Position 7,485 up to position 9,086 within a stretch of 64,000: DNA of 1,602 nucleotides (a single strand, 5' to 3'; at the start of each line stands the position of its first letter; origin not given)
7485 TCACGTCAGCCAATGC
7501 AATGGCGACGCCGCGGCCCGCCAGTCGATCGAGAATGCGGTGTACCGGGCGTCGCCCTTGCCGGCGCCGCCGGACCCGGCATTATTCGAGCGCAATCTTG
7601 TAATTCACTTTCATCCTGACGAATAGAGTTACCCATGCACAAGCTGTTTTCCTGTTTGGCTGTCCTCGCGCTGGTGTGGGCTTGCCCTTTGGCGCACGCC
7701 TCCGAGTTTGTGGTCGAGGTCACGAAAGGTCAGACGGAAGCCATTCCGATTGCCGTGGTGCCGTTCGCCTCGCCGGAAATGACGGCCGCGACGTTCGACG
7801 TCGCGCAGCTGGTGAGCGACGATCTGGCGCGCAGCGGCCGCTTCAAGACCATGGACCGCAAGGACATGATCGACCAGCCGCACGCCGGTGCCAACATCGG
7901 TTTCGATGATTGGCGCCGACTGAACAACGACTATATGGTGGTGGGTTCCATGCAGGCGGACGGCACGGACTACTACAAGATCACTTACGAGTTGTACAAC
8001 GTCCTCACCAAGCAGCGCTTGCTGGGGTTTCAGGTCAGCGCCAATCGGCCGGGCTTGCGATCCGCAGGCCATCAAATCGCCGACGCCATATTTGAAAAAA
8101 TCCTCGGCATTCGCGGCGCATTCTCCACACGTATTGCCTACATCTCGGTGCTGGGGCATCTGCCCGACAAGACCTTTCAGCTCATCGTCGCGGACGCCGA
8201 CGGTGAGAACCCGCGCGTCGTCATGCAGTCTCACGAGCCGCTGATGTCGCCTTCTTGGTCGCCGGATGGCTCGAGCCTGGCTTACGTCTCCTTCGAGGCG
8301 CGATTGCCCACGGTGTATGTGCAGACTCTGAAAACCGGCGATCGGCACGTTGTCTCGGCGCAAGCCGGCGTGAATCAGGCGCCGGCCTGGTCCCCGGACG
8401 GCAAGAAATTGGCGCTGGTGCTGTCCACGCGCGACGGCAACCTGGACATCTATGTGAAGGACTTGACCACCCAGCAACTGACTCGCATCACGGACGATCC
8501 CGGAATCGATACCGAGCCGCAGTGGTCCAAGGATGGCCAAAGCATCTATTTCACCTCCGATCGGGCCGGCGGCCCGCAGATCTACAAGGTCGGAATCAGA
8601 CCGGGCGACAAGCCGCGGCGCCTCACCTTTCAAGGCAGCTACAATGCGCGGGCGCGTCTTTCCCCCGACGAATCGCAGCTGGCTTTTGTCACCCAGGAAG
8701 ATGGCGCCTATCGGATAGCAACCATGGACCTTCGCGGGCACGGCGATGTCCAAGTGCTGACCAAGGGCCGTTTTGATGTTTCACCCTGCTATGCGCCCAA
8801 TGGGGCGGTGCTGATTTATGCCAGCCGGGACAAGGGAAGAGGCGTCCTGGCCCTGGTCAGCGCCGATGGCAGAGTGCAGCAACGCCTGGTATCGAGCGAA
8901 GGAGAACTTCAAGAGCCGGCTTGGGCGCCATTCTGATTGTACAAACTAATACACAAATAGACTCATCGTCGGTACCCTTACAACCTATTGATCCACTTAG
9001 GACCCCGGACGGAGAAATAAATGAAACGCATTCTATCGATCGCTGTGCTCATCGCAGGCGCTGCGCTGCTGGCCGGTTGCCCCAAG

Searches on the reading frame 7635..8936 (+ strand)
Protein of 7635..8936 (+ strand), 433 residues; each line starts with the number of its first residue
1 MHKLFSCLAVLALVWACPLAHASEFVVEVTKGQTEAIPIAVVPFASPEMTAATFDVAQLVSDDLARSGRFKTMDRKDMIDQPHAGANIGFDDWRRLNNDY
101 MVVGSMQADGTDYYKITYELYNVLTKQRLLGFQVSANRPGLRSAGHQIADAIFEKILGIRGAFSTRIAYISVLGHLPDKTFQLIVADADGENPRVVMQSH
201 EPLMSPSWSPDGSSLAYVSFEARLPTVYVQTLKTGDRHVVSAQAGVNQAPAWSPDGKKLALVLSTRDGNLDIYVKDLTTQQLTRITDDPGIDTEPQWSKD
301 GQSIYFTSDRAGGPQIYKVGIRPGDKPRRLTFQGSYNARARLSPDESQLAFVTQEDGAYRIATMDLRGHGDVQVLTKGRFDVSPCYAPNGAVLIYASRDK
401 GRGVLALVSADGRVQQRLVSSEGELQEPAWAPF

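Call 18: search_protein_families(library=pfam, proteins=[window:7635-8936:+])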
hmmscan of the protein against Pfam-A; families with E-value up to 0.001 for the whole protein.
window:7635-8936:+ (433 aa): 8 families
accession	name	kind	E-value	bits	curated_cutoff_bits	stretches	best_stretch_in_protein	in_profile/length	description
PF07676.18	PD40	-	4.2e-36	122.6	20.9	3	282-317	1-37/38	WD40-like Beta Propeller Repeat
PF04052.18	TolB_N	-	2.3e-27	95.6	22.4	1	26-129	2-106/106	TolB amino-terminal domain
PF00930.27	DPPIV_N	-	3.6e-12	46.1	22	1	226-289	24-82/354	Dipeptidyl peptidase IV (DPP IV) N-terminal region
PF25174.1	Beta-prop_THOC3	-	4.9e-07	29.5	305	1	196-284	84-166/272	THOC3 beta-propeller domain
PF10647.15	Gmad1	-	3.9e-06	27.3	20.5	0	338-421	26-106/251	Lipoprotein LpqB beta-propeller domain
PF23414.1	Beta-prop_EML_2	-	4.1e-05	23.5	90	1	183-309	22-144/266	Echinoderm microtubule-associated protein second beta-propeller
PF14583.12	Pectate_lyase22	-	8.4e-05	21.9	30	0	251-306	42-97/386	Oligogalacturonate lyase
PF25460.1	Beta-prop_Aladin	-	0.00072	19.2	171.1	0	198-319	108-222/340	Aladin seven-bladed propeller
